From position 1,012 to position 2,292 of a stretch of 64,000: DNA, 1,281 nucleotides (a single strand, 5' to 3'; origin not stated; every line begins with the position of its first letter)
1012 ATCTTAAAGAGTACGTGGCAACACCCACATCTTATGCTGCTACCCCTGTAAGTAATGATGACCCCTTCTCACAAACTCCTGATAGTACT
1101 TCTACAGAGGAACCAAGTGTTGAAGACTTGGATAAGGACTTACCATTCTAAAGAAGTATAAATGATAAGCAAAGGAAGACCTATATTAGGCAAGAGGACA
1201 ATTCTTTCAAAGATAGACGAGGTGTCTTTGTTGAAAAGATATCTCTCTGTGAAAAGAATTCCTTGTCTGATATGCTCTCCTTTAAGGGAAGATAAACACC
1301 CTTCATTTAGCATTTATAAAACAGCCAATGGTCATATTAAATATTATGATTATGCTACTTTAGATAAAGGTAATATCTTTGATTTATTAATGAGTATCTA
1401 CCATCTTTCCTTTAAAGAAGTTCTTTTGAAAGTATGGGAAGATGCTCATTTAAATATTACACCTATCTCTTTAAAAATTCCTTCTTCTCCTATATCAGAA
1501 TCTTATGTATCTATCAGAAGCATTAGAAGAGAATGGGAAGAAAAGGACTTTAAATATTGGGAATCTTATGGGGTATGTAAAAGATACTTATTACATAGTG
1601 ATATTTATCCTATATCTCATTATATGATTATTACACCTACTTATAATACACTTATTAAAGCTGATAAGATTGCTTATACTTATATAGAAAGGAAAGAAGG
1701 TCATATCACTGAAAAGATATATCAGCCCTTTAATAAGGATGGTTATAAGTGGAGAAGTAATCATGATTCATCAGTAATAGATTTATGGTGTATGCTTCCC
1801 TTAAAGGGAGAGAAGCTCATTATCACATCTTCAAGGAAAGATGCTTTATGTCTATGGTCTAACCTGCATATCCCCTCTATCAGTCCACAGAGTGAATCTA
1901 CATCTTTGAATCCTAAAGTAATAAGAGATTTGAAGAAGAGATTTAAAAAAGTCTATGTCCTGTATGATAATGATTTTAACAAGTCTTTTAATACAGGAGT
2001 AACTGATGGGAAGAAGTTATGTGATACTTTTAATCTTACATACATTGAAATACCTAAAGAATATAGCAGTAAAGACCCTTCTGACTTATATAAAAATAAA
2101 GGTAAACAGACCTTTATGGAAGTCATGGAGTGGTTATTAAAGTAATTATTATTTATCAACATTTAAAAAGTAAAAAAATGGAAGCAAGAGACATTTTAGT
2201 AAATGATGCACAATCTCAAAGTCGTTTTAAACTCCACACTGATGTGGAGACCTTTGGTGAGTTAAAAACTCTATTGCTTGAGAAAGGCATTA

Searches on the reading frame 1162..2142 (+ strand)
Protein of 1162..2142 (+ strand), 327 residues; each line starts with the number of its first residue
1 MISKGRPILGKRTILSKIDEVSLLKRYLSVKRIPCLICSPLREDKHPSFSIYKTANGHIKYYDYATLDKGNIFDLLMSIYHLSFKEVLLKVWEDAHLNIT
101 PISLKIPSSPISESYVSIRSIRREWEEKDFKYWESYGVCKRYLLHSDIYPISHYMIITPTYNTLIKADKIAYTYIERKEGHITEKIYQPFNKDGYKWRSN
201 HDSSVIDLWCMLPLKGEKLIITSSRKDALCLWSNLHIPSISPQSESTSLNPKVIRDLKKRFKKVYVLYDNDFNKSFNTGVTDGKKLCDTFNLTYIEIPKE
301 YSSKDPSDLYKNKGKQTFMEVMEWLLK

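Call 38: find_encoding_contigs(protein=window:1162-2142:+, flank=10000, max_places=3)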
Protein window:1162-2142:+ (327 aa): 4 contigs read that carry it; 3 places shown.
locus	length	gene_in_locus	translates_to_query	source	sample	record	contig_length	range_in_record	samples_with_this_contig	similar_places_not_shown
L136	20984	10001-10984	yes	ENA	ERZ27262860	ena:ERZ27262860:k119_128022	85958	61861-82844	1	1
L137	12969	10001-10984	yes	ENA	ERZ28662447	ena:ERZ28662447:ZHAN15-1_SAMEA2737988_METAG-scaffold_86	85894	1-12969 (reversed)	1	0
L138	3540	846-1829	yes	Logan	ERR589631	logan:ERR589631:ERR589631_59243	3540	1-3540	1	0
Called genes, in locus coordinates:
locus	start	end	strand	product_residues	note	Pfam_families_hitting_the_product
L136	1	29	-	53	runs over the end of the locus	-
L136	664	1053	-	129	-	-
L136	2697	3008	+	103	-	-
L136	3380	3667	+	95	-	-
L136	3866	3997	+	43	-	-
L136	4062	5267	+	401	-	PF00270:DEAD (faint), PF04851:ResIII (faint), PF00271:Helicase_C (faint)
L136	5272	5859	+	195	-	-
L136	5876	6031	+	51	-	-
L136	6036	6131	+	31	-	-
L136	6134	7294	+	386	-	-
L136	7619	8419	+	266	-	PF13479:AAA_24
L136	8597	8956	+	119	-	-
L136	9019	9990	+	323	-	-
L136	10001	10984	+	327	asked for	PF01807:Zn_ribbon_DnaG (weak)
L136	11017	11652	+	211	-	-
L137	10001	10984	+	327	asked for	PF01807:Zn_ribbon_DnaG (weak)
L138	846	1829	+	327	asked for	PF01807:Zn_ribbon_DnaG (weak)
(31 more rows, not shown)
